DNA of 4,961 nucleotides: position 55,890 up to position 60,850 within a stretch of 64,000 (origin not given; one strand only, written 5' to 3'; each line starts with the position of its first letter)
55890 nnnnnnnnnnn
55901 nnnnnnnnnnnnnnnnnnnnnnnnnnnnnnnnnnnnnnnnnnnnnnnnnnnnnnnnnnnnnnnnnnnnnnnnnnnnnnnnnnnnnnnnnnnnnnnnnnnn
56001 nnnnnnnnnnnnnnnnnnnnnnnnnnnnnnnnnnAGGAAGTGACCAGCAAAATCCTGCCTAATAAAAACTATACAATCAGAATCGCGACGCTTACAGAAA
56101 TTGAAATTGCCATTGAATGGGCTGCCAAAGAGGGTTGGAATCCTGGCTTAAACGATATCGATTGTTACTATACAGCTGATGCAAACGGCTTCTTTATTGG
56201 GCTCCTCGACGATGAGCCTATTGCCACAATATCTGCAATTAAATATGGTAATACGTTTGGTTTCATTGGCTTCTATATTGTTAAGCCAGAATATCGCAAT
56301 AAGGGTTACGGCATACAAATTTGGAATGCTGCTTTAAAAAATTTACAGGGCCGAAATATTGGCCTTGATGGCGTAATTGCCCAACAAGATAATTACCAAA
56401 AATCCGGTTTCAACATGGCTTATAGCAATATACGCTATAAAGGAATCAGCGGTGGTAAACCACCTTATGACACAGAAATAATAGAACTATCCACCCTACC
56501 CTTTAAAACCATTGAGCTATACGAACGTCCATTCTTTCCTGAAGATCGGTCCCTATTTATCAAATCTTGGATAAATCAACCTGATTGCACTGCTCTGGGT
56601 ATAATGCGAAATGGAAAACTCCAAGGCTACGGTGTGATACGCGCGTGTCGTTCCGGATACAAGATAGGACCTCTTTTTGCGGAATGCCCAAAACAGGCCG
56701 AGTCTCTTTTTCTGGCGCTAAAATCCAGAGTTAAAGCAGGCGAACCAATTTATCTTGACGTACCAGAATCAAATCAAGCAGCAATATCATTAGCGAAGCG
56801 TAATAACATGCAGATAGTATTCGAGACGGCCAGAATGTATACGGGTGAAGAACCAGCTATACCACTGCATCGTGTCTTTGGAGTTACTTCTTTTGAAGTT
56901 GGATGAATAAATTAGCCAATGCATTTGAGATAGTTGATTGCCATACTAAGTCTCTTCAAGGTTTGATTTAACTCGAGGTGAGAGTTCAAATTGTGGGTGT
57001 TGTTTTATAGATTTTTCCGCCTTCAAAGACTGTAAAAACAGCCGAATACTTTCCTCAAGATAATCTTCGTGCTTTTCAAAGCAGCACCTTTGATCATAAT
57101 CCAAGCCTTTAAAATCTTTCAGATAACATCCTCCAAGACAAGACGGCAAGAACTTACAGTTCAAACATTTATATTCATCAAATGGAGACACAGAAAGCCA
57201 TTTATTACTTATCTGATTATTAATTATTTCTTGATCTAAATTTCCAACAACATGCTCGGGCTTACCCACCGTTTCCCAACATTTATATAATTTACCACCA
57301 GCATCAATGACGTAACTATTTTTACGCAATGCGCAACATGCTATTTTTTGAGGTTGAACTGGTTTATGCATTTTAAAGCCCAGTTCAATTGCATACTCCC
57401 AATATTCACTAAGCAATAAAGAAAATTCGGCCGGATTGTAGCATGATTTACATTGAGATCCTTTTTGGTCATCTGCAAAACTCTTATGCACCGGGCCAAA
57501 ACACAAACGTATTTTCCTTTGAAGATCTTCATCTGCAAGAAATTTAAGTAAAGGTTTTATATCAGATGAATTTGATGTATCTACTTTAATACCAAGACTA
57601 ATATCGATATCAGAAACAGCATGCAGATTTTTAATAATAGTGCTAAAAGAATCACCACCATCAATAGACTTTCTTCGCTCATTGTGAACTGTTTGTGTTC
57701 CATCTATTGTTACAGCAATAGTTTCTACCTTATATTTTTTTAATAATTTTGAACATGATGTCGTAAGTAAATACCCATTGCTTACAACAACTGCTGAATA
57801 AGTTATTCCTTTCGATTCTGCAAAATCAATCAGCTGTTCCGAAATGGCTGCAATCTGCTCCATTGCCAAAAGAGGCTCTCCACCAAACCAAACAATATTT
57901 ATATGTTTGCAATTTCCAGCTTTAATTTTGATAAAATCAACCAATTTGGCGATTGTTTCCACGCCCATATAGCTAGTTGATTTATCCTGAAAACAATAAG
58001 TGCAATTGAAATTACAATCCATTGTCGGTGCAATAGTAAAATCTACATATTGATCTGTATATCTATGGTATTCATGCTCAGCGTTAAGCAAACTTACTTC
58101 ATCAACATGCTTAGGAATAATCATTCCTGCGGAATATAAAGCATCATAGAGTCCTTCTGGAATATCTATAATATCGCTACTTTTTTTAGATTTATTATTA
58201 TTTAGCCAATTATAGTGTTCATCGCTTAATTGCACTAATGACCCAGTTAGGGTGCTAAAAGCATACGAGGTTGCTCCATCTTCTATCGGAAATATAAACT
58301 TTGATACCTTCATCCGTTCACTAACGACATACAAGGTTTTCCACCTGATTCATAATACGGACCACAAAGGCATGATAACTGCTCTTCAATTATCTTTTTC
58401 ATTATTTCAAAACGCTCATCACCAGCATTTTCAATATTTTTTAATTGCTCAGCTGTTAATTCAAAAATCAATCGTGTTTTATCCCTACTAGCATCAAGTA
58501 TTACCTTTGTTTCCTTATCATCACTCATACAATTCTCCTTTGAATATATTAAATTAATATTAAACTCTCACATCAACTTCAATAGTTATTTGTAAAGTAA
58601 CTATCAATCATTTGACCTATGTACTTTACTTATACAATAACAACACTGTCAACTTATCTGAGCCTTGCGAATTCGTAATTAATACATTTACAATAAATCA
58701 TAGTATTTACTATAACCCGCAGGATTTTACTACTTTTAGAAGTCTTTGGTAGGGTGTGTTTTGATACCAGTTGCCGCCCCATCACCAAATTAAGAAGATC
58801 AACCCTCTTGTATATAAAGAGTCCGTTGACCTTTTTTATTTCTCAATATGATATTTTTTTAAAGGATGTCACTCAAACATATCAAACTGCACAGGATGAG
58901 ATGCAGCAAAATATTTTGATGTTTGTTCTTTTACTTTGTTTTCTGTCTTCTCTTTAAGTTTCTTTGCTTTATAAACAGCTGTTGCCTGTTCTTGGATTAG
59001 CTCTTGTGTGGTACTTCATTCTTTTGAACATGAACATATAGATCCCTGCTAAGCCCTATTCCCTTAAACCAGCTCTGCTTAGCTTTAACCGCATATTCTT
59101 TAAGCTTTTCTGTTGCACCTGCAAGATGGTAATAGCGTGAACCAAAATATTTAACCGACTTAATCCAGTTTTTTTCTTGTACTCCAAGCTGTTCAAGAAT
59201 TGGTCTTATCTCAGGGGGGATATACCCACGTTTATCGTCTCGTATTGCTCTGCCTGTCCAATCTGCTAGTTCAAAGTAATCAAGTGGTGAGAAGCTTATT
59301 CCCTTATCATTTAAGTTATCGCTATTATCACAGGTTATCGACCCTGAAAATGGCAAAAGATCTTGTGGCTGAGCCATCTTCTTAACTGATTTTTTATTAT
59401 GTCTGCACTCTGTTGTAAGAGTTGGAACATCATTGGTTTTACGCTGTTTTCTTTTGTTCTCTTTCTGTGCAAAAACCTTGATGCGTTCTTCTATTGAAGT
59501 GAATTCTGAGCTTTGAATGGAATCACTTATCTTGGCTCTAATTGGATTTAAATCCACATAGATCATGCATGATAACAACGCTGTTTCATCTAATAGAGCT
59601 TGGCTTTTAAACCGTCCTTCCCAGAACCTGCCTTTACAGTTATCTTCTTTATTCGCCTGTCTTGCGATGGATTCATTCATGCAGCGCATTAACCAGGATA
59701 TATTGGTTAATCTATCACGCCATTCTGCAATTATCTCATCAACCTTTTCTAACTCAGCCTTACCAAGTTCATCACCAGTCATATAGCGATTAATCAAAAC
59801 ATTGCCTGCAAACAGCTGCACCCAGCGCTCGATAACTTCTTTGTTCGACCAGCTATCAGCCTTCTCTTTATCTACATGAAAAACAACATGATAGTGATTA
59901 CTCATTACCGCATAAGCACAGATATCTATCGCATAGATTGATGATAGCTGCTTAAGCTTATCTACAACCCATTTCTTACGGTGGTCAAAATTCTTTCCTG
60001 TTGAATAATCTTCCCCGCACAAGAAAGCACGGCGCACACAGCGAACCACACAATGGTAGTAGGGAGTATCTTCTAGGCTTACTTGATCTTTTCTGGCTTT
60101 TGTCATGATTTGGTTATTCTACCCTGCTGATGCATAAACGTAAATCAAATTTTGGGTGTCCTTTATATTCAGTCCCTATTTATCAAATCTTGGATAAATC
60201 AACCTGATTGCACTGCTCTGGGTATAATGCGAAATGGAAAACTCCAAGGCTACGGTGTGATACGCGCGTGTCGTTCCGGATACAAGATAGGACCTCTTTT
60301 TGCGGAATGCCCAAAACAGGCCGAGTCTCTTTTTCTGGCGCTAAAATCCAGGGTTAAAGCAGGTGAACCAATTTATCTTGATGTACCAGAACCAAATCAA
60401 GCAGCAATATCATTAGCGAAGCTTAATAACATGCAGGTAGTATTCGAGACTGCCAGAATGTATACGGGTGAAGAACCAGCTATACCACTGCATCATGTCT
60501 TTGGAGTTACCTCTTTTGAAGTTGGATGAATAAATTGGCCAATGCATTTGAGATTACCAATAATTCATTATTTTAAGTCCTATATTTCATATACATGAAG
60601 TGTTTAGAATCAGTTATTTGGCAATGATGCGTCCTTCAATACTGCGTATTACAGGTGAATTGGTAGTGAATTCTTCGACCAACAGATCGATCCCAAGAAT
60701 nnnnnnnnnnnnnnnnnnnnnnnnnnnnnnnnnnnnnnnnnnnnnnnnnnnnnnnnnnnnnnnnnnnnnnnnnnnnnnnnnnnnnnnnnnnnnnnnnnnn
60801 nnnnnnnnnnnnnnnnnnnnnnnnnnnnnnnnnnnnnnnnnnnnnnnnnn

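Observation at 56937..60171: Mobile 3.2-kb cassette carrying a candidate RiPP system: Cys-rich precursor peptide + radical SAM/SPASM maturase + HUH transposase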

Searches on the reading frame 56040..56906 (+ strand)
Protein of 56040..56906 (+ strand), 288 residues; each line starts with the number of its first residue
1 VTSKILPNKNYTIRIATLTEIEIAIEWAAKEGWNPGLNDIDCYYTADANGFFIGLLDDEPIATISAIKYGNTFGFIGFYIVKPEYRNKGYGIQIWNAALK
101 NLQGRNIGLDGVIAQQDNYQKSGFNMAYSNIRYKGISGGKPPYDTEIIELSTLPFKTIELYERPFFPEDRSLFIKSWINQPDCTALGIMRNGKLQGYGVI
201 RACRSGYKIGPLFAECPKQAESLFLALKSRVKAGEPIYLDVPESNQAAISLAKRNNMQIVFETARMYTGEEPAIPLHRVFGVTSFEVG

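Call 3: search_protein_families(library=ncbifam, proteins=[window:56040-56906:+], max_evalue=0.01)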
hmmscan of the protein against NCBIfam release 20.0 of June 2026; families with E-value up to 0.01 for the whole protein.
window:56040-56906:+ (288 aa): 1 family
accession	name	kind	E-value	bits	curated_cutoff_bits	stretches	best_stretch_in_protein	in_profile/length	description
TIGR01575.1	rimI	equivalog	1.3e-05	25.3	86.4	0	167-268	17-123/132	ribosomal protein S18-alanine N-acetyltransferase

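Call 4: search_protein_families(library=pfam, proteins=[window:56040-56906:+], max_evalue=0.01)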
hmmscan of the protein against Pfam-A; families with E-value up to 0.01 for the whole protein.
window:56040-56906:+ (288 aa): 5 families
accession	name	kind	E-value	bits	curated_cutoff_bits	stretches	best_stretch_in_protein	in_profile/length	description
PF18014.7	Acetyltransf_18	-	4.8e-32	110.7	22.7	1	161-281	4-124/124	Acetyltransferase (GNAT) domain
PF00583.31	Acetyltransf_1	-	4.8e-14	53.1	20.7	1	31-109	14-93/116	Acetyltransferase (GNAT) family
PF13508.13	Acetyltransf_7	-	2.5e-06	28.2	27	1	50-124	4-82/84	Acetyltransferase (GNAT) domain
PF13673.13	Acetyltransf_10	-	2.1e-05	24.9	23.6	1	50-136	31-119/128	Acetyltransferase (GNAT) domain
PF08445.16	FR47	-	0.0049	17.3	22.1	0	70-108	18-56/86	FR47-like protein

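Call 17: find_related_loci(query=window:56040-56906:+, collection=genome_contigs, flank=10000)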
Query window:56040-56906:+ (288 aa) in genome_contigs; peptide patterns used: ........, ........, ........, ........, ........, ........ (x = any residue, [..] = any of these).
173 stretches matched a pattern; 145 encode a relative of the query (tblastn E <= 1e-3); the best 80 are kept; 80 distinct loci.
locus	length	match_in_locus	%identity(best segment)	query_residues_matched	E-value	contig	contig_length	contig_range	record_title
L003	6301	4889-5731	76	8-288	2e-149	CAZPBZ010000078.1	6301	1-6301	MAG TPA_asm: uncultured Thermodesulfobacteriaceae bacterium isolate binchicken_co94_413 genome assembly, contig: NODE_17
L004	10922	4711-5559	74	6-288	3e-144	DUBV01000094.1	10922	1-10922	MAG TPA_asm: Thiotrichaceae bacterium isolate UWMA-0311 NODE_7890_length_10922_cov_0.545505, whole genome shotgun sequen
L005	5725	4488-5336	70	6-288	4e-140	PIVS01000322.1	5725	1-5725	MAG: Desulfobacteraceae bacterium isolate Glo_11 GloG15_CONTIG21596, whole genome shotgun sequence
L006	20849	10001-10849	71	6-288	7e-139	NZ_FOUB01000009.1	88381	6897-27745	Nitrosomonas communis strain Nm44, whole genome shotgun sequence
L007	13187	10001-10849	70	6-288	1e-137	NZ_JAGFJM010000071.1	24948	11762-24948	MAG: Nitrosomonas communis isolate mag.23 k127_2739692, whole genome shotgun sequence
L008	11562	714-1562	71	6-288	3e-137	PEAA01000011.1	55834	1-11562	MAG: Zetaproteobacteria bacterium isolate PCbin4 scaffold11, whole genome shotgun sequence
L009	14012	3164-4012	70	6-288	2e-137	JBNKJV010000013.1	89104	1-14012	MAG: Sedimenticolaceae bacterium isolate H2.bin.12.strict NODE_13_length_89104_cov_7.448527, whole genome shotgun sequen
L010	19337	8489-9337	70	6-288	2e-136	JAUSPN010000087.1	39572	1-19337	MAG: Candidatus Desulfaltia sp. isolate E21_metabat.bin.72 E21_k141_227198, whole genome shotgun sequence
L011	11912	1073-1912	70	8-288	4e-136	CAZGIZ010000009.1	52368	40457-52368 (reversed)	MAG TPA_asm: uncultured Desulfobacteraceae bacterium isolate binchicken_co81_519 genome assembly, contig: NODE_627_lengt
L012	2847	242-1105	68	1-288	4e-141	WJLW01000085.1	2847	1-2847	MAG: Chitinivibrionales bacterium isolate Bin_355 k141_2688331, whole genome shotgun sequence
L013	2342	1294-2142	70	6-288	1e-142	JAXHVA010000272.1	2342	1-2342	MAG: Thermodesulfobacteriota bacterium isolate MAG65_tar_biofilm MAG65_272, whole genome shotgun sequence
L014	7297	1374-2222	68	6-288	8e-135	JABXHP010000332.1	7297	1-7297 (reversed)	MAG: Oceanospirillaceae bacterium isolate HF-Dia17 c_000000024857, whole genome shotgun sequence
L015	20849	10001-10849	68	6-288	5e-134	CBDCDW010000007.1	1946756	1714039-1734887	MAG: uncultured Candidatus Binatia bacterium isolate 9a2c71a9-8664-4bc0-91de-9535c4cbd7a1 genome assembly, contig: conti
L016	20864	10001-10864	65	1-288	1e-133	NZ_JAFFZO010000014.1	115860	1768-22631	Amphritea pacifica strain ZJ14W 14, whole genome shotgun sequence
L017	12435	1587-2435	66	6-288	2e-133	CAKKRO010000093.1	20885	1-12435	Nitrosomonadaceae bacterium isolate Hainich-H41-bin218-1 genome assembly, contig: H41-bin218_1_Hain_H41_02um_R2_1685_len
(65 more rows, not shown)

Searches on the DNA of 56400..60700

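Call 79: search_rna_families(source=window, start=56400, end=60700, threshold=evalue, max_evalue=1)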
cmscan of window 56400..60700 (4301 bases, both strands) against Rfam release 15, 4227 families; matches with E-value up to 1: 0.
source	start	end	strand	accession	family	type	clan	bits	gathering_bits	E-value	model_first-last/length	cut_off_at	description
